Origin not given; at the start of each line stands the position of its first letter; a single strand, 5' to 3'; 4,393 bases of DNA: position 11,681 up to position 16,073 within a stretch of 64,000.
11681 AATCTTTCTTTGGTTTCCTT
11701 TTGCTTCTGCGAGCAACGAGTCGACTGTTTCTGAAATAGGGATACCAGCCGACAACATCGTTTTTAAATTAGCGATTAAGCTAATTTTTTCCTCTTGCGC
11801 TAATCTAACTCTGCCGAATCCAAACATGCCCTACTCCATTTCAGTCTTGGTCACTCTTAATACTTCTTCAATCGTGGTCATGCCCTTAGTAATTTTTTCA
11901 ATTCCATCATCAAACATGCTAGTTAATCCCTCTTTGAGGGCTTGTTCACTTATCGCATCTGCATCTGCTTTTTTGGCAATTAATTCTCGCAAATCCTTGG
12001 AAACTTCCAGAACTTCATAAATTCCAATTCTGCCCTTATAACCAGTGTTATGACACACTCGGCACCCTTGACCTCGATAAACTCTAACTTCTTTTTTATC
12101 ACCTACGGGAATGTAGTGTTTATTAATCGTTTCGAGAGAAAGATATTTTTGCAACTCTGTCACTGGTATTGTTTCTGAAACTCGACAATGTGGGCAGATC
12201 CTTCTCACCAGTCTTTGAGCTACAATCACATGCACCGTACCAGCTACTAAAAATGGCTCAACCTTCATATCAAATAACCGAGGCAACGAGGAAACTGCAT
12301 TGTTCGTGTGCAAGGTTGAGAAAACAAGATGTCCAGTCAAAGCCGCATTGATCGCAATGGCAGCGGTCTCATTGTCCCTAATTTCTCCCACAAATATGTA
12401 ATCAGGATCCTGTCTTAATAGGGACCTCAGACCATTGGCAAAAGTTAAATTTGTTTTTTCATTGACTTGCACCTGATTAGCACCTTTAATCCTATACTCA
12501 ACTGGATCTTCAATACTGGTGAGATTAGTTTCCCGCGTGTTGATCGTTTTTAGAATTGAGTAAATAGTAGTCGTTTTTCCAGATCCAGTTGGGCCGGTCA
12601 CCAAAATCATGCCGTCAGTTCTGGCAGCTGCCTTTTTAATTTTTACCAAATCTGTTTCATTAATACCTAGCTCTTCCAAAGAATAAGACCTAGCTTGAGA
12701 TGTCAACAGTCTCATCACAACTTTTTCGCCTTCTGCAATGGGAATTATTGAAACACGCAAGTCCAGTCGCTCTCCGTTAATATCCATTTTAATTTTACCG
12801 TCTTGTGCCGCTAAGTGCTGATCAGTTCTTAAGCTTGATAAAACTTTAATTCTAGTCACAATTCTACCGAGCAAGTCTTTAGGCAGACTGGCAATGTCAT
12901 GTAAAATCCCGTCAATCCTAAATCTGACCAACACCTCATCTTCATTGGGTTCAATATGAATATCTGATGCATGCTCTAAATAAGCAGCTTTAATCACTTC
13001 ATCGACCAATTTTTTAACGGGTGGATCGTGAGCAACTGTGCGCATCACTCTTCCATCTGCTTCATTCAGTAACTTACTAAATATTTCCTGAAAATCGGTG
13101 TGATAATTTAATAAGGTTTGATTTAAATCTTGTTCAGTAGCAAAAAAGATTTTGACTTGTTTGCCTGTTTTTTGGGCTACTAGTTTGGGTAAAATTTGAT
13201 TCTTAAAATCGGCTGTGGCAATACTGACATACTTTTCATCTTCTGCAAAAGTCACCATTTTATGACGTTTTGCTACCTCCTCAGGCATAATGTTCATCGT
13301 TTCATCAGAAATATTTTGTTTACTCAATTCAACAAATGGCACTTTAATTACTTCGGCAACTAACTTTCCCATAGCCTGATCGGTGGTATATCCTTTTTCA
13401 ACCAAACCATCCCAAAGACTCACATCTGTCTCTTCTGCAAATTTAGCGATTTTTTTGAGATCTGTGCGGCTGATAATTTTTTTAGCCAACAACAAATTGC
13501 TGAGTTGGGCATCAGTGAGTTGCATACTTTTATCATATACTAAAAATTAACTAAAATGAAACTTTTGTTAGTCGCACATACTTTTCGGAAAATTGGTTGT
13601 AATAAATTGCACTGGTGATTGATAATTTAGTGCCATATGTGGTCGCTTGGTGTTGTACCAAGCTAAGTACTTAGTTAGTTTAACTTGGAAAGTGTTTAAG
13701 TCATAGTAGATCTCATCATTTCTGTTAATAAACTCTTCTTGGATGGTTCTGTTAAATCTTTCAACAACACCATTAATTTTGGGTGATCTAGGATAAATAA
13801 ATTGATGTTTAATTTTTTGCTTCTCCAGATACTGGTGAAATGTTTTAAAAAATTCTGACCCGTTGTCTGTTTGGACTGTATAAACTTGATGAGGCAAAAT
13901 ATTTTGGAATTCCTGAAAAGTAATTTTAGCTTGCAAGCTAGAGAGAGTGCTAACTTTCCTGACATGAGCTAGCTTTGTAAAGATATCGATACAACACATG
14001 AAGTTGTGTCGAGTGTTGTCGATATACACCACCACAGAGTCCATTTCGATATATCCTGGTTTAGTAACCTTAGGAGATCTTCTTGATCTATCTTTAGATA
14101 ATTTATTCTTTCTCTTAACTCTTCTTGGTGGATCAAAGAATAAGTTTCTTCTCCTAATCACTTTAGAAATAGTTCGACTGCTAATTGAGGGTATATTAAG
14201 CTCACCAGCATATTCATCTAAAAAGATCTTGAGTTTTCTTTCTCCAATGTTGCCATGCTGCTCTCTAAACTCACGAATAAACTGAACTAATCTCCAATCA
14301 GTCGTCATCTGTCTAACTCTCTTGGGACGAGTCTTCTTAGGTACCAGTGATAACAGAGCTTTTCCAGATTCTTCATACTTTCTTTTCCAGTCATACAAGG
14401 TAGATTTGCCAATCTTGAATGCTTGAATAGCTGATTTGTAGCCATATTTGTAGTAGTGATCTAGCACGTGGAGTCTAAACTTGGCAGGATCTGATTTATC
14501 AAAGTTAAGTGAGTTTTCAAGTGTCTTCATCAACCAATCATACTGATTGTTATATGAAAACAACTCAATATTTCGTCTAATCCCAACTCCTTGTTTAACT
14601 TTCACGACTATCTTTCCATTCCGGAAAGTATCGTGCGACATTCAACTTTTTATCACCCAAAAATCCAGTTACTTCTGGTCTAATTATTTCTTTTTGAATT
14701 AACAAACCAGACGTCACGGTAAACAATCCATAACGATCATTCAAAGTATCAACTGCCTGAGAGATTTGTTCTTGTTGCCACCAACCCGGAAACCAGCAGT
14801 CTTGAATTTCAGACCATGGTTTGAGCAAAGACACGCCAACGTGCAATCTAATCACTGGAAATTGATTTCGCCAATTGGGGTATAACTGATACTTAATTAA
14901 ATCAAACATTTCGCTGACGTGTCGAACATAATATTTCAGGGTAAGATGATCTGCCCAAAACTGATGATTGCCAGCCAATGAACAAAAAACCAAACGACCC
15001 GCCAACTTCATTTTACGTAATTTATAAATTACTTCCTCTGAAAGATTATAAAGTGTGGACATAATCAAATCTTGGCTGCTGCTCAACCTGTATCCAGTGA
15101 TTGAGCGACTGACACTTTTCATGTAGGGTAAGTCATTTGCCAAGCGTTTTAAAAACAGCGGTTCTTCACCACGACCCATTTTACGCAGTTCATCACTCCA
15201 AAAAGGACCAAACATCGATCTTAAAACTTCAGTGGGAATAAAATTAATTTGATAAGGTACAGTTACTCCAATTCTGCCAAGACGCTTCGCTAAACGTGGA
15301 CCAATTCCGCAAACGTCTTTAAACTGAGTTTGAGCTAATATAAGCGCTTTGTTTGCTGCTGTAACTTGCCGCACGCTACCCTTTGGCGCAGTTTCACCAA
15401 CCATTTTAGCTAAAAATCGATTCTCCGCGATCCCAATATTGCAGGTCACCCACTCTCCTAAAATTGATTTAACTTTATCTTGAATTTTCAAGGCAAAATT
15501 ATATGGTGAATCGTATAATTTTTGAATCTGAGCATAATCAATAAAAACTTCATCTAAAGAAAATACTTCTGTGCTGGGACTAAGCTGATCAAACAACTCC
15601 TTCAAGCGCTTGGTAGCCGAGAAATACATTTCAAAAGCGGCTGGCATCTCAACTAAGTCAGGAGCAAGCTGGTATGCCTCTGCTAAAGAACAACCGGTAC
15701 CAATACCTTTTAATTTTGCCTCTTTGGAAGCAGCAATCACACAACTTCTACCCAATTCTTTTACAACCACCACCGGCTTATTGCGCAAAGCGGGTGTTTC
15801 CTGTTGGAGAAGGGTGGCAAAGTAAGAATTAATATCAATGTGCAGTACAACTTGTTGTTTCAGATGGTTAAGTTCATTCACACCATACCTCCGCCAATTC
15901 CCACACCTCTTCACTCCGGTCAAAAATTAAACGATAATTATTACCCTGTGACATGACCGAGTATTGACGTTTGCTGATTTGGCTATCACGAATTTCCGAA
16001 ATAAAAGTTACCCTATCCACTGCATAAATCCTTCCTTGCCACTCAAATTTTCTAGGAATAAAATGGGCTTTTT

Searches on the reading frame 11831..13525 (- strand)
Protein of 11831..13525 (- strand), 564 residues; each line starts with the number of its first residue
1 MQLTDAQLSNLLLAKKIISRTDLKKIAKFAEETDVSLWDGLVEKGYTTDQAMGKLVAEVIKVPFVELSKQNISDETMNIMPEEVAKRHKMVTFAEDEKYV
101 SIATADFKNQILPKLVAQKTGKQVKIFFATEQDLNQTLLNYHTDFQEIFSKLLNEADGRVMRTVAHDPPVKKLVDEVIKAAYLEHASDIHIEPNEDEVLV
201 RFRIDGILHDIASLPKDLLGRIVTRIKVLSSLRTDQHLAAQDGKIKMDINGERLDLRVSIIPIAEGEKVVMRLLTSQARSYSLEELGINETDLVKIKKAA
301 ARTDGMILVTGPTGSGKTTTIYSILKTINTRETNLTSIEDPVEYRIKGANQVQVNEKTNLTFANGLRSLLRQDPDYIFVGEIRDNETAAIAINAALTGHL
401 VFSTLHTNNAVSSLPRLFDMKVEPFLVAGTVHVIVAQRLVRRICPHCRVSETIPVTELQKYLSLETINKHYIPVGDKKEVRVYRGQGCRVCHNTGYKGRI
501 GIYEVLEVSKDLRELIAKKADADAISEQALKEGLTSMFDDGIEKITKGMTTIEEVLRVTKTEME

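Call 63: search_protein_families(library=pfam, proteins=[window:11831-13525:-], max_evalue=0.0001)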
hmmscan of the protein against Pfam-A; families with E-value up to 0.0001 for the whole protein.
window:11831-13525:- (564 aa): 4 families
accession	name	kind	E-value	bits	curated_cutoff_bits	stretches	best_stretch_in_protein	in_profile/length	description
PF00437.27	T2SSE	-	3.9e-128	427.7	24.9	1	166-557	4-370/370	Type II/IV secretion system protein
PF05157.20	MshEN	-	7.4e-10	39.1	23.1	1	61-138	2-80/90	MshEN domain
PF12775.13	AAA_7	-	1.1e-05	25.5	25.8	0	302-338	31-67/181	P-loop containing dynein motor region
PF13086.12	AAA_11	-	5.1e-05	23.6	27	0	288-364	2-67/257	AAA domain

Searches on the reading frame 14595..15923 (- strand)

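Call 63: search_protein_families(library=pfam, proteins=[window:14595-15923:-], max_evalue=0.0001)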
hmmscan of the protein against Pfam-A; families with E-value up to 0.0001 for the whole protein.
window:14595-15923:- (442 aa): 2 families
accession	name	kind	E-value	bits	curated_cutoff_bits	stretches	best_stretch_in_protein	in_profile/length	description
PF00817.25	IMS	-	1.4e-33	116.3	23.2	1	29-175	1-146/148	impB/mucB/samB family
PF11799.13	IMS_C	-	2.5e-05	25.1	20.7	1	269-369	2-101/109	impB/mucB/samB family C-terminal domain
